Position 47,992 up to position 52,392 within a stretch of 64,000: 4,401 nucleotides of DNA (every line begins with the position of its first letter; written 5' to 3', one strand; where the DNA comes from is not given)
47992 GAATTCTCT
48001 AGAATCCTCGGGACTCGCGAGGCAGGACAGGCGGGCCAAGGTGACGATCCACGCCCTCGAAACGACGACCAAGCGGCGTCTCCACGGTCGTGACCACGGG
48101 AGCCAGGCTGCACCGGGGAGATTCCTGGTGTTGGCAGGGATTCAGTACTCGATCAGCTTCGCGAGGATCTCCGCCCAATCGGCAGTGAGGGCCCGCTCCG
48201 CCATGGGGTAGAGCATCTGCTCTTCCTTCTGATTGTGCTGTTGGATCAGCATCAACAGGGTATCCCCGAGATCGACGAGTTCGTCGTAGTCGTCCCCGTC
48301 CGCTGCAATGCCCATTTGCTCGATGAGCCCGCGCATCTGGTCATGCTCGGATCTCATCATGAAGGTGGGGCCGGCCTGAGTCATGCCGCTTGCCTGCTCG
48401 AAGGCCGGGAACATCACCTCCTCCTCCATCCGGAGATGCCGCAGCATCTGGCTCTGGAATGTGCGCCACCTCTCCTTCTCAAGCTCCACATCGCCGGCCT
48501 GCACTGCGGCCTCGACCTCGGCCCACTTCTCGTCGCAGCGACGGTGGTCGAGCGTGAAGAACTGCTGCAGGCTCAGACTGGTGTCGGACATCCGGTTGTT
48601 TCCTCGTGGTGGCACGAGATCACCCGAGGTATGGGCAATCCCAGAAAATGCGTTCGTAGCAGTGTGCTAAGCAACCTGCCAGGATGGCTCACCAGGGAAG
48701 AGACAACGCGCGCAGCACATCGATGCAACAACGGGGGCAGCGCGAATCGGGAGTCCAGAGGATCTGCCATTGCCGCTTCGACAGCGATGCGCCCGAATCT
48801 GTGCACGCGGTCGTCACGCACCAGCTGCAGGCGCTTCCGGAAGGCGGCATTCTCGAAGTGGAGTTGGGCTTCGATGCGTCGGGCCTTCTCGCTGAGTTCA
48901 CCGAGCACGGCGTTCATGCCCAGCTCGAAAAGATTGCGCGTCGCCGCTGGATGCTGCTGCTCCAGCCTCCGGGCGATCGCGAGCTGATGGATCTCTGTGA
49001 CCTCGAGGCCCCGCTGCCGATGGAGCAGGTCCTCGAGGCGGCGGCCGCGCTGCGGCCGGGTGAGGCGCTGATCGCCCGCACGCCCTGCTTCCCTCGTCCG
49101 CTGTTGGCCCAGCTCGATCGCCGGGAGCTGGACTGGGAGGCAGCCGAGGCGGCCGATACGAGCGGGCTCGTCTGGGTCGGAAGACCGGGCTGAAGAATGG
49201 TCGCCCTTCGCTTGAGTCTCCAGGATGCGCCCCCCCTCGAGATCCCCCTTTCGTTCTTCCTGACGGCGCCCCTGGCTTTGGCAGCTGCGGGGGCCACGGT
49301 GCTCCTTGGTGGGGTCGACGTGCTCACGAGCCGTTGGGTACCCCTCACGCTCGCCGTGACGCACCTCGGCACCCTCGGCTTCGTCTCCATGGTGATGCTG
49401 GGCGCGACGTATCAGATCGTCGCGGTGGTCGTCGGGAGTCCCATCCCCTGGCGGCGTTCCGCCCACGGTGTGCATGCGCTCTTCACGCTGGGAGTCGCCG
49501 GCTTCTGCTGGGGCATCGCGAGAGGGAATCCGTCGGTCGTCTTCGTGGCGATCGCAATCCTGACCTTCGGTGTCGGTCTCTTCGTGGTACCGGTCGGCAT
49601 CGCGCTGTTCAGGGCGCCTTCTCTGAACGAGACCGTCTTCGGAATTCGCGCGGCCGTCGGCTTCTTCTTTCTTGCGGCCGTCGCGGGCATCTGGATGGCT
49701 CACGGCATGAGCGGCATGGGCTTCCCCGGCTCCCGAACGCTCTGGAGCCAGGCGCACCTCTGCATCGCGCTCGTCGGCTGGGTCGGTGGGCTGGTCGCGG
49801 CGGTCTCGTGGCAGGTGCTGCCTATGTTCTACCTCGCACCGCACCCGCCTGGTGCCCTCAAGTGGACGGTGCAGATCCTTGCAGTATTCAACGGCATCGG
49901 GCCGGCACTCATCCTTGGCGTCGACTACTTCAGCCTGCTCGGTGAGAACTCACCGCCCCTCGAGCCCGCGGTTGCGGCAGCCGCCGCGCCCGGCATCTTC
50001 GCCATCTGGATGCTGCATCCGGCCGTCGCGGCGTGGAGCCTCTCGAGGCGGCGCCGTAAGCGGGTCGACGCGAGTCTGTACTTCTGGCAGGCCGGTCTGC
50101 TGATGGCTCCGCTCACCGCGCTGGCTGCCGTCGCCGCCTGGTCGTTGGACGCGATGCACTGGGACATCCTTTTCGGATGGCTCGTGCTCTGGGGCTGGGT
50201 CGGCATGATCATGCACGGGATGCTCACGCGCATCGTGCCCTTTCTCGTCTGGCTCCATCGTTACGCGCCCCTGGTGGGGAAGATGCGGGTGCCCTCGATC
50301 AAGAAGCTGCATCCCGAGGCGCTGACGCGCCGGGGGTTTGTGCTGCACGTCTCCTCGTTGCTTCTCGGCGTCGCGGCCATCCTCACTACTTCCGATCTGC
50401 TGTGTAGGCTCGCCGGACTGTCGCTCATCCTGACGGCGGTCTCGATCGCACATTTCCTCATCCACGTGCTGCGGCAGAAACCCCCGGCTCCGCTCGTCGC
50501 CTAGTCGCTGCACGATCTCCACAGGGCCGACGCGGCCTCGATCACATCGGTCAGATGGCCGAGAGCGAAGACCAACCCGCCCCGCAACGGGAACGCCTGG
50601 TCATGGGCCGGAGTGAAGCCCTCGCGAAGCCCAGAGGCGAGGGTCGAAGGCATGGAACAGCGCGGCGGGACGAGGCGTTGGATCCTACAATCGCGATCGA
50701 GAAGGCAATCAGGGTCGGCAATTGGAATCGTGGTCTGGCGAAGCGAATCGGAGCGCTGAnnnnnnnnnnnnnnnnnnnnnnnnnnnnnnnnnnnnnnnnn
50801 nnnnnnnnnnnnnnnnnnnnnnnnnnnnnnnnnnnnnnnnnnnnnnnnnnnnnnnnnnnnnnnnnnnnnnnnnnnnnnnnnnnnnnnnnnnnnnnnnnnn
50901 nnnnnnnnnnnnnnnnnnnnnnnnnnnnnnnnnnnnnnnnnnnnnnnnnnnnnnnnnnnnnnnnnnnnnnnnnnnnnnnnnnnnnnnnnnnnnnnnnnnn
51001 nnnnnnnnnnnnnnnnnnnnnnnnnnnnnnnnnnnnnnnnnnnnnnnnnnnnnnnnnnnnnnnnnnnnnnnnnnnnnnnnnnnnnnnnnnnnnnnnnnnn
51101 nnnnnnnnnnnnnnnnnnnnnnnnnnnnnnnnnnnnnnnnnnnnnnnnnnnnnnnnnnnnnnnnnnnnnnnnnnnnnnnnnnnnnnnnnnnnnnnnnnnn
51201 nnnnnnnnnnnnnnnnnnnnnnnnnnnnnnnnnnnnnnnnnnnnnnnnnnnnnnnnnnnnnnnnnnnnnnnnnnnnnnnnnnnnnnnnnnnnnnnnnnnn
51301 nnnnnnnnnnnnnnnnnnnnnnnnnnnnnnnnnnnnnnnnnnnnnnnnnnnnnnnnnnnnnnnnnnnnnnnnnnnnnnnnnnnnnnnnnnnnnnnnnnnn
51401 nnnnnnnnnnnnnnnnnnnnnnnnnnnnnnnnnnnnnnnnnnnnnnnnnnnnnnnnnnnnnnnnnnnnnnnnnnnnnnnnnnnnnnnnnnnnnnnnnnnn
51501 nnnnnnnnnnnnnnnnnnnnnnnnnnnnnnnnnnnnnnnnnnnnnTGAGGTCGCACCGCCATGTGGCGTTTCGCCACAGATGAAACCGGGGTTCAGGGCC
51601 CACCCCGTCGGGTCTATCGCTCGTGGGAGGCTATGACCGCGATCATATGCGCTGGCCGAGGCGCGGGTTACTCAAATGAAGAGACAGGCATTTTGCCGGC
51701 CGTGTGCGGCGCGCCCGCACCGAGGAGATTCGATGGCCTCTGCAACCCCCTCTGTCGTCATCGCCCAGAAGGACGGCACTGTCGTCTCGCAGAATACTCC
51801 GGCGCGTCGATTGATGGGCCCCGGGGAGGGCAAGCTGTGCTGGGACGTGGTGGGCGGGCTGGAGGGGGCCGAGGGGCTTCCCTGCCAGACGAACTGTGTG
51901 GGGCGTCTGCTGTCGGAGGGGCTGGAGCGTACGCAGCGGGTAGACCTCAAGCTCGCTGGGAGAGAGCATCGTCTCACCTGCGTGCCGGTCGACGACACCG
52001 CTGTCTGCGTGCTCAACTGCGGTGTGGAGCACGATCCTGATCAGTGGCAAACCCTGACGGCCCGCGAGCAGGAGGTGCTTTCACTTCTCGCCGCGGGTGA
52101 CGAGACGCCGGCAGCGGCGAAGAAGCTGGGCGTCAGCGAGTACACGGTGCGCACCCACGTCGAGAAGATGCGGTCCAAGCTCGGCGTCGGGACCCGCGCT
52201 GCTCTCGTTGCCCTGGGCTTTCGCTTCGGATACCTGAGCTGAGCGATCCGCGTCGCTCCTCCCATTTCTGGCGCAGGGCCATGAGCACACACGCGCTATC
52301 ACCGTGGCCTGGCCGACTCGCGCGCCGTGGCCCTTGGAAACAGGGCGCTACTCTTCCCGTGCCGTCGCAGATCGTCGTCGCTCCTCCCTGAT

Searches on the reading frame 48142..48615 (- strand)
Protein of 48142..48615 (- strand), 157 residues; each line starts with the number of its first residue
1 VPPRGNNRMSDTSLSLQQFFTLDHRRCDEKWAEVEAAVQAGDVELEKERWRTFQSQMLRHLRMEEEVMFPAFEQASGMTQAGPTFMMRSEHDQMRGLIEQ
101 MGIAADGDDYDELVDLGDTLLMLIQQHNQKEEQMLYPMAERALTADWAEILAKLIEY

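Call 58: search_protein_families(library=pfam, proteins=[window:48142-48615:-], max_evalue=0.0001)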
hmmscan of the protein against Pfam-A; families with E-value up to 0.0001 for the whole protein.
window:48142-48615:- (157 aa): 1 family
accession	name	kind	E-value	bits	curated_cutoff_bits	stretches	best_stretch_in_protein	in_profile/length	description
PF01814.28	Hemerythrin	-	8.5e-18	65.5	25.3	1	18-139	4-127/127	Hemerythrin HHE cation binding domain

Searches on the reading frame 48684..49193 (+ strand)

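Call 58: search_protein_families(library=pfam, proteins=[window:48684-49193:+], max_evalue=0.0001)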
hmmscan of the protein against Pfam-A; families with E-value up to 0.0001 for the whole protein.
window:48684-49193:+ (169 aa): 1 family
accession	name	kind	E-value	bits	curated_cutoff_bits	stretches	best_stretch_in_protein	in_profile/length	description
PF10006.14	DUF2249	-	5.8e-13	48.9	29.5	1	102-160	2-63/70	Uncharacterized conserved protein (DUF2249)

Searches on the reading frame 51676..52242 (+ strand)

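Call 58: search_protein_families(library=pfam, proteins=[window:51676-52242:+], max_evalue=0.0001)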
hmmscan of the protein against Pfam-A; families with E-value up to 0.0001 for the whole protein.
window:51676-52242:+ (188 aa): 1 family
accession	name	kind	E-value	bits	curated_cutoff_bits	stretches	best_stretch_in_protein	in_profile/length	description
PF00196.25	GerE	-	8.6e-14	51.4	23.5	1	125-178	1-54/57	Bacterial regulatory proteins, luxR family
